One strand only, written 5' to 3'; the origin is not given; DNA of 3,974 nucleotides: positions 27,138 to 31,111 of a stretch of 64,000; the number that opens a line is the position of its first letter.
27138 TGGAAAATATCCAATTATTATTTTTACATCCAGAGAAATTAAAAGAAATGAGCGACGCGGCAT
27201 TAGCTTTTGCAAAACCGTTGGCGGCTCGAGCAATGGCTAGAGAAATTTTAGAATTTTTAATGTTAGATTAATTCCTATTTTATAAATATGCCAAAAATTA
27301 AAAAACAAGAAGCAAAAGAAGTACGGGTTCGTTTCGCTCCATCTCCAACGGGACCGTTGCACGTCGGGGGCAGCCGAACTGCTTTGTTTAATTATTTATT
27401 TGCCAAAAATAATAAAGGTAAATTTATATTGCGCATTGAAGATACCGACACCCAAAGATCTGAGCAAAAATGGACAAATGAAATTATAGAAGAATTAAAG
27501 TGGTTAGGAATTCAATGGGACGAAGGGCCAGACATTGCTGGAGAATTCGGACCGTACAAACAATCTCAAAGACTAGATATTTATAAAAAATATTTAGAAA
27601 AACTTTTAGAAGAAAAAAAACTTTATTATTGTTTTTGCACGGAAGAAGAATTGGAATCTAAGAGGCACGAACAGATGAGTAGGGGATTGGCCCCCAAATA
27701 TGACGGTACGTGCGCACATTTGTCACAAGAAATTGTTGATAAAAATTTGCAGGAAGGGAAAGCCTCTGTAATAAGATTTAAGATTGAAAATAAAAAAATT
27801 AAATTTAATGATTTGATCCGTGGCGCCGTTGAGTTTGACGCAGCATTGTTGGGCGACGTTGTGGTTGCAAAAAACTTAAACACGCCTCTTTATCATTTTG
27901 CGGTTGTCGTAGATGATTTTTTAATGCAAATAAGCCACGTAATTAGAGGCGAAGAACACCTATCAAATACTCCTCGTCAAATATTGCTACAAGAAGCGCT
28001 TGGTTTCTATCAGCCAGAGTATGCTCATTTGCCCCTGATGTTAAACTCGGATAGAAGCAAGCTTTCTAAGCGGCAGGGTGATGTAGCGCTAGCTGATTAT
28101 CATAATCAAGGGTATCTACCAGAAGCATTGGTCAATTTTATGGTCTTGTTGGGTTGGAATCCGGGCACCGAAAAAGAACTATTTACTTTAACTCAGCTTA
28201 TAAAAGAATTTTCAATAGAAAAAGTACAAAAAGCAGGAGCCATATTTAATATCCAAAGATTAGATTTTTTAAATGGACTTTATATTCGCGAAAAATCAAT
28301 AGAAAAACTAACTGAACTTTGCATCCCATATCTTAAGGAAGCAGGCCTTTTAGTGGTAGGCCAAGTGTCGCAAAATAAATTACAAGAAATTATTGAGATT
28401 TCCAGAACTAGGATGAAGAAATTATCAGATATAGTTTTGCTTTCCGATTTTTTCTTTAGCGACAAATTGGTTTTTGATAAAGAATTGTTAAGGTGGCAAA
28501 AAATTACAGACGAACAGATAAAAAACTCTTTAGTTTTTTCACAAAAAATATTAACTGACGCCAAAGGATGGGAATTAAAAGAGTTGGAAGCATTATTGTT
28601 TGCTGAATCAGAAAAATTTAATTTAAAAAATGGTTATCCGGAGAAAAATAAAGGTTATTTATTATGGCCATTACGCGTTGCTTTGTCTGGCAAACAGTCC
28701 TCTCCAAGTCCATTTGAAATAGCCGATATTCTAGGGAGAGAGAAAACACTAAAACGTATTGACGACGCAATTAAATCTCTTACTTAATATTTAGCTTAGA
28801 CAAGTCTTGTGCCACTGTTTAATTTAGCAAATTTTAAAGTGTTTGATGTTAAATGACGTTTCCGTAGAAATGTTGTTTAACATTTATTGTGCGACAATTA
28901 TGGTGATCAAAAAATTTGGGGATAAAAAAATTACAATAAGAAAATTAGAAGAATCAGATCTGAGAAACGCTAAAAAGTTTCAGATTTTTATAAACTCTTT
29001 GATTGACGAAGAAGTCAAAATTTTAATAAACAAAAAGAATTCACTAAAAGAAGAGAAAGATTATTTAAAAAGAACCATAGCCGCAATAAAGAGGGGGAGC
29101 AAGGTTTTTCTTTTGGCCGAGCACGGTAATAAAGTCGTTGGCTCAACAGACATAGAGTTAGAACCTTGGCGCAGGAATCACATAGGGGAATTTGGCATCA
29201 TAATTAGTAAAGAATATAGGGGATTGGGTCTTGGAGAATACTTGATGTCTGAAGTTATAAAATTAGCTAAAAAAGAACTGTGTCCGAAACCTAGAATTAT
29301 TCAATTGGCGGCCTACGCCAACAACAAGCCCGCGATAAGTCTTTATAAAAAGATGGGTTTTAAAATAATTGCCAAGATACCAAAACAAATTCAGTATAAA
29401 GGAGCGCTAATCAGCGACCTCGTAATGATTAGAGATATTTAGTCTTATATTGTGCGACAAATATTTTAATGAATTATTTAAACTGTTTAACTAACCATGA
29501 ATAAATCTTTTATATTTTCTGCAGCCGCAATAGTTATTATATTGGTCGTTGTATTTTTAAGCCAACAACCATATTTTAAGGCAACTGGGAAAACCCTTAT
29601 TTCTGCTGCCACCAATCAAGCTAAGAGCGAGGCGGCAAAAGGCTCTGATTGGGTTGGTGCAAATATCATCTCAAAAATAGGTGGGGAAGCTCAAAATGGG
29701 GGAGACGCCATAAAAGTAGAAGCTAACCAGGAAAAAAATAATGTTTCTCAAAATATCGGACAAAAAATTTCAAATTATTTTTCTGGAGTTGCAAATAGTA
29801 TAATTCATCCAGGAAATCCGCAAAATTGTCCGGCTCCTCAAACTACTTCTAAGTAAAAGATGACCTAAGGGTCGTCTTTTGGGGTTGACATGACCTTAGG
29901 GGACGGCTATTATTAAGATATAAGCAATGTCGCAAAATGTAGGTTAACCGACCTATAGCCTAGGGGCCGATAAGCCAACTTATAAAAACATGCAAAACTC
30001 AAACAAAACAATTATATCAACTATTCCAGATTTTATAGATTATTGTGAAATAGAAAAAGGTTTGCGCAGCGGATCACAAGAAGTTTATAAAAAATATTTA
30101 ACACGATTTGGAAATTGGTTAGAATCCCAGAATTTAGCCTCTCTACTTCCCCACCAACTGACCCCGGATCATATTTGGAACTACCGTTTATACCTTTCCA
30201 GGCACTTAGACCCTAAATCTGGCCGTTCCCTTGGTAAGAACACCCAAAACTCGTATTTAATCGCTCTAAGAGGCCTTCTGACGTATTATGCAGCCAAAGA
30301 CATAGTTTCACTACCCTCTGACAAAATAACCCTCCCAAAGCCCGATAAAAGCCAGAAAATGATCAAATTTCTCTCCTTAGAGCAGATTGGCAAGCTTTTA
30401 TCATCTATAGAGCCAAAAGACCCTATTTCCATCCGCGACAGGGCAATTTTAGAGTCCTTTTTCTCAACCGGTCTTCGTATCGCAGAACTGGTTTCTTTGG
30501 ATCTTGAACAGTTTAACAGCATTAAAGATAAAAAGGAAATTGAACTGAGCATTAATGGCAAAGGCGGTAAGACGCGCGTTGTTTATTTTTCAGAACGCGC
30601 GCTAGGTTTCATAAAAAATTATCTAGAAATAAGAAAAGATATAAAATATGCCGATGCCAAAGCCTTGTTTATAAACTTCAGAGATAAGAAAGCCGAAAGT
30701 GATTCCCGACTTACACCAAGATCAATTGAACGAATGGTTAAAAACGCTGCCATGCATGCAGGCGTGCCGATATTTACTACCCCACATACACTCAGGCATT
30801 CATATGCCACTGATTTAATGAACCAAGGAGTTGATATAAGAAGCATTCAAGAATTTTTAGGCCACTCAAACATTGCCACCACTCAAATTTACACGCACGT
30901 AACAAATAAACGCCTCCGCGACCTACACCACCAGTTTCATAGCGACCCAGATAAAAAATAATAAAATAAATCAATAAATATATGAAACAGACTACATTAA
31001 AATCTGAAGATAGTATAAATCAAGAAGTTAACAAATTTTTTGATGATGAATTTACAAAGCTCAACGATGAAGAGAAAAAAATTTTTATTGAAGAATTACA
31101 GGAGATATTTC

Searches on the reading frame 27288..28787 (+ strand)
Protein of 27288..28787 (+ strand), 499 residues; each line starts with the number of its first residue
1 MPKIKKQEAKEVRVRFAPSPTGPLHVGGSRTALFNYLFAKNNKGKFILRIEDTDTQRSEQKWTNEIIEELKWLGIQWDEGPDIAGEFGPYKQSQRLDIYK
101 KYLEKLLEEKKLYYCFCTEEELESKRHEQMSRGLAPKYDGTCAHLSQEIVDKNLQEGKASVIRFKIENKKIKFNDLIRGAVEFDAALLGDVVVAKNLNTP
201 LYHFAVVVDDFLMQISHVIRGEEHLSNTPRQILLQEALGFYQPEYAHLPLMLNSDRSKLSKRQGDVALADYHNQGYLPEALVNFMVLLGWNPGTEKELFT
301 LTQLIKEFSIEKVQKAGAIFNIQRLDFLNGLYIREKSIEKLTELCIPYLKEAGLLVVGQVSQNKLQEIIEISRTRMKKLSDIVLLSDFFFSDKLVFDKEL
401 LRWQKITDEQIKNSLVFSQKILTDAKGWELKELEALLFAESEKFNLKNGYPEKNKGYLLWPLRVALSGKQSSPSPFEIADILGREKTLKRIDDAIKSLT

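Call 9: search_protein_families(library=pfam, proteins=[window:27288-28787:+], max_evalue=0.01)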
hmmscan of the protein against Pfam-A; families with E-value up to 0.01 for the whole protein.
window:27288-28787:+ (499 aa): 2 families
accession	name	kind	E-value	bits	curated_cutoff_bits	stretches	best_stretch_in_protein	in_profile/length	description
PF00749.27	tRNA-synt_1c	-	5.6e-106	354.4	23.4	1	11-326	1-313/314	tRNA synthetases class I (E and Q), catalytic domain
PF19269.4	Anticodon_2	-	1.4e-28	100.5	23.6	1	341-495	2-141/141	Anticodon binding domain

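Call 12: find_encoding_contigs(protein=window:27288-28787:+, flank=10000, max_places=10)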
Protein window:27288-28787:+ (499 aa): no gene with exactly this product is on record in the collection.

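Call 13: find_related_loci(query=window:27288-28787:+, collection=genome_contigs, flank=10000)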
Query window:27288-28787:+ (499 aa) in genome_contigs; peptide patterns used: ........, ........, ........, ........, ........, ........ (x = any residue, [..] = any of these).
599 stretches matched a pattern (row limit reached: there are more); 437 encode a relative of the query (tblastn E <= 1e-3); the best 80 are kept; 80 distinct loci.
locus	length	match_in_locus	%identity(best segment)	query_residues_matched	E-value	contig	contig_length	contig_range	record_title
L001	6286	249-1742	82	1-498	0e+0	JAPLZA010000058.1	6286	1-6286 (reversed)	MAG: Candidatus Staskawiczbacteria bacterium isolate LacPavin_0419_WC70L_MAG_36_7 LacPavin_0419_WC70L_scaffold_682343, w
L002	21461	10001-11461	82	13-499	0e+0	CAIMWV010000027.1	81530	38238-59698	MAG: Candidatus Staskawiczbacteria bacterium isolate AlinenSediments_bin-0833 genome assembly, contig: bin-0833:27/35, w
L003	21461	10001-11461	81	13-499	0e+0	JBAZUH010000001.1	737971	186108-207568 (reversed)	MAG: Candidatus Staskawiczbacteria bacterium isolate SO_2017_GW1_222 NODE_53_length_737971_cov_21.817232_OW334_2017, who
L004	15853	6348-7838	80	1-499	0e+0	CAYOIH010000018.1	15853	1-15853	MAG TPA_asm: uncultured Candidatus Saccharibacteria bacterium isolate SRP178699_co1_594 genome assembly, contig: NODE_47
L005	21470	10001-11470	77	9-498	0e+0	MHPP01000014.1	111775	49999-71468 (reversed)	MAG: Candidatus Staskawiczbacteria bacterium RIFOXYC1_FULL_38_18 rifoxyc1_full_scaffold_260, whole genome shotgun sequen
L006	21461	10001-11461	73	12-498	0e+0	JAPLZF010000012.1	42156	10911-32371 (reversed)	MAG: Candidatus Staskawiczbacteria bacterium isolate LacPavin_0920_WC90_MAG_38_16 LacPavin_0920_WC90_scaffold_360808, wh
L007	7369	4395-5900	71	3-496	0e+0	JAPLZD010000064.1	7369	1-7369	MAG: Candidatus Staskawiczbacteria bacterium isolate LacPavin_0920_SED5_MAG_39_11 LacPavin_0920_SED5_scaffold_332798, wh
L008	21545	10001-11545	71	1-498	0e+0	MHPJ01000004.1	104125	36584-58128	MAG: Candidatus Staskawiczbacteria bacterium RIFOXYB1_FULL_37_44 rifoxyb1_full_scaffold_130, whole genome shotgun sequen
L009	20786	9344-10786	67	10-499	0e+0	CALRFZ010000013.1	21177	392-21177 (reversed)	MAG: Candidatus Staskawiczbacteria bacterium isolate Ike-100m-1 genome assembly, contig: Ike-100-c866, whole genome shot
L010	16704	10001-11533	54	10-498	0e+0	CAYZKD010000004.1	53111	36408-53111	MAG TPA_asm: uncultured Candidatus Saccharibacteria bacterium isolate SRP141376_co1_334 genome assembly, contig: NODE_15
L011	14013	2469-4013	56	11-494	0e+0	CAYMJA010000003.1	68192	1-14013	MAG TPA_asm: uncultured Candidatus Saccharibacteria bacterium isolate SRP214966_co5_52 genome assembly, contig: NODE_158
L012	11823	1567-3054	56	12-494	0e+0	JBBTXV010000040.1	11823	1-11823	MAG: Patescibacteria group bacterium isolate H51-bin055_1 H51_bin055_1_000000000040, whole genome shotgun sequence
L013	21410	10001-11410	55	12-494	0e+0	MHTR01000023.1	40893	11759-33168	MAG: Candidatus Wildermuthbacteria bacterium RIFCSPHIGHO2_01_FULL_48_25 rifcsphigho2_01_scaffold_9143, whole genome shot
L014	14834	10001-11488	54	1-494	2e-177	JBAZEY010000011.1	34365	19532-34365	MAG: Patescibacteria group bacterium isolate SO_2017_LW3_137 NODE_3020_length_34365_cov_6.472983_LW162_2017, whole genom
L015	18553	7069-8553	79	5-499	0e+0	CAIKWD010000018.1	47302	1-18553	Candidatus Staskawiczbacteria bacterium isolate MJ-time_bin-8344 genome assembly, contig: bin-8344:18/31, whole genome s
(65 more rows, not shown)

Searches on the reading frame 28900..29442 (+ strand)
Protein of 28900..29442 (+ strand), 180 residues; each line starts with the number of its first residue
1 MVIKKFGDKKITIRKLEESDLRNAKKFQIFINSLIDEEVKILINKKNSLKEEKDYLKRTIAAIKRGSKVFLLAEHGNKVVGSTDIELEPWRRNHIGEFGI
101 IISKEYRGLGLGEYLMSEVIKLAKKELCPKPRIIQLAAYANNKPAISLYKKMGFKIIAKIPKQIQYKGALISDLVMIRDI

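Call 9: search_protein_families(library=pfam, proteins=[window:28900-29442:+], max_evalue=0.01)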
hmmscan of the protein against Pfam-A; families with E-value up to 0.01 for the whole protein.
window:28900-29442:+ (180 aa): 6 families
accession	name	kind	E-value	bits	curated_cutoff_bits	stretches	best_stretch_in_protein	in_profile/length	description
PF00583.31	Acetyltransf_1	-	4.4e-17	62.9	20.7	1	59-154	24-116/116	Acetyltransferase (GNAT) family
PF13508.13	Acetyltransf_7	-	3.3e-13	50.2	27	1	68-155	3-83/84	Acetyltransferase (GNAT) domain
PF13302.13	Acetyltransf_3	-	2.1e-09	38.6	25.4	1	11-155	2-138/138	Acetyltransferase (GNAT) domain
PF13673.13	Acetyltransf_10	-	3.9e-08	33.8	23.6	1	62-157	25-110/128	Acetyltransferase (GNAT) domain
PF13420.13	Acetyltransf_4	-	3.1e-07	31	24.3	1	13-171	1-151/155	Acetyltransferase (GNAT) domain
PF08445.16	FR47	-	4.9e-07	30.1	22.1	1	94-157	20-80/86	FR47-like protein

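Call 11: find_encoding_contigs(protein=window:28900-29442:+, flank=10000, max_places=10)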
Protein window:28900-29442:+ (180 aa): no gene with exactly this product is on record in the collection.

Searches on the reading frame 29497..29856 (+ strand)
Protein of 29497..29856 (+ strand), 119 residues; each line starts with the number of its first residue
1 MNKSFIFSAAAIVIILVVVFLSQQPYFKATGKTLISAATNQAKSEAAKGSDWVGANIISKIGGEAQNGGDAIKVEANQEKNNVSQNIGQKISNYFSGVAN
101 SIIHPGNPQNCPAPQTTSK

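Call 9: search_protein_families(library=pfam, proteins=[window:29497-29856:+], max_evalue=0.01)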
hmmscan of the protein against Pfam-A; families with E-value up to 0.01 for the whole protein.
window:29497-29856:+ (119 aa): 0 families

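Call 38: search_protein_families(library=ncbifam, proteins=[window:29497-29856:+], max_evalue=0.001)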
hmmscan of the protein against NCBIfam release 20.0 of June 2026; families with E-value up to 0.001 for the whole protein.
window:29497-29856:+ (119 aa): 0 families

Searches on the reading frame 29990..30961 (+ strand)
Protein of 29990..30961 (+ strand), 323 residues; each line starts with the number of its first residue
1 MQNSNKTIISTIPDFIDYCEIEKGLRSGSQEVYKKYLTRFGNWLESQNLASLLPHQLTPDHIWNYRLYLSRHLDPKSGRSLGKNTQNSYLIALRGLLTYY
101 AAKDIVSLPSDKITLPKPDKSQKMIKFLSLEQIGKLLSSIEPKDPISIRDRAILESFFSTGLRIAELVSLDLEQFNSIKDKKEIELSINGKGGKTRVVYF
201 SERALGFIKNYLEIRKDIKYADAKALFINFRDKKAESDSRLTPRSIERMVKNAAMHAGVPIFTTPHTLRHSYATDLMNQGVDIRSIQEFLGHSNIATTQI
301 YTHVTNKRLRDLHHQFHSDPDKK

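Call 9: search_protein_families(library=pfam, proteins=[window:29990-30961:+], max_evalue=0.01)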
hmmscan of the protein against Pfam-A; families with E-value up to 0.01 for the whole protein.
window:29990-30961:+ (323 aa): 4 families
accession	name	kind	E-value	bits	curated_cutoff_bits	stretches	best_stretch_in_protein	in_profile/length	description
PF00589.27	Phage_integrase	-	1e-38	133.3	27.1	1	127-307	2-171/172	Phage integrase family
PF02899.23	Phage_int_SAM_1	-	4.6e-05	24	22.3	1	14-99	3-78/83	Phage integrase, N-terminal SAM-like domain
PF13102.12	Phage_int_SAM_5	-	4.8e-05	24.1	22.3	1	18-106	12-88/98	Phage integrase SAM-like domain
PF13495.12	Phage_int_SAM_4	-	0.00016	22.4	27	0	15-70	5-54/85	Phage integrase, N-terminal SAM-like domain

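Call 38: search_protein_families(library=ncbifam, proteins=[window:29990-30961:+], max_evalue=0.001)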
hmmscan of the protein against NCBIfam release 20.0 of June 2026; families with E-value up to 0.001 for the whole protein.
window:29990-30961:+ (323 aa): 12 families
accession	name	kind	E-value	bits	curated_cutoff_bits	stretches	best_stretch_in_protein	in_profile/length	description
NF001399.0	PRK00283.1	subfamily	5.5e-65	219.6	279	1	10-317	7-296/300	tyrosine recombinase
TIGR02225.1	recomb_XerD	equivalog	3.6e-63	213.6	329.6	1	14-318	2-288/290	site-specific tyrosine recombinase XerD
TIGR02224.1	recomb_XerC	equivalog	2.1e-61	207.9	335.15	1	14-318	2-291/295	tyrosine recombinase XerC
NF040815.2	recomb_XerA_Arch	equivalog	1.5e-54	185.3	220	1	14-311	2-261/263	site-specific tyrosine recombinase/integron integrase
NF002331.0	PRK01287.1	subfamily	1.4e-48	165.7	371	1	7-318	25-326/365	site-specific tyrosine recombinase XerC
NF003462.0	PRK05084.1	equivalog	9.4e-33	113.4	267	1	148-311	195-351/360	tyrosine recombinase XerS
TIGR02249.1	integrase_gron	subfamily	1e-32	113.8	265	2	241-308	237-304/315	integron integrase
NF011946.0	PRK15417.1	equivalog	1.7e-18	66.9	435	1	245-306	256-317/337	integron integrase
NF007370.0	PRK09870.1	subfamily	9.1e-18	64.6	221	1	121-310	6-185/200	tyrosine-type DNA invertase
NF007371.0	PRK09871.1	subfamily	4.1e-16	59.1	222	1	147-312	25-182/198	tyrosine-type DNA invertase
NF040693.1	recomb_GmtY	equivalog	4.6e-09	36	340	1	261-310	389-438/441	gamma-mobile-trio recombinase GmtY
NF041502.1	integrase_1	equivalog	1e-05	24.5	350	1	244-310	300-366/484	site-specific integrase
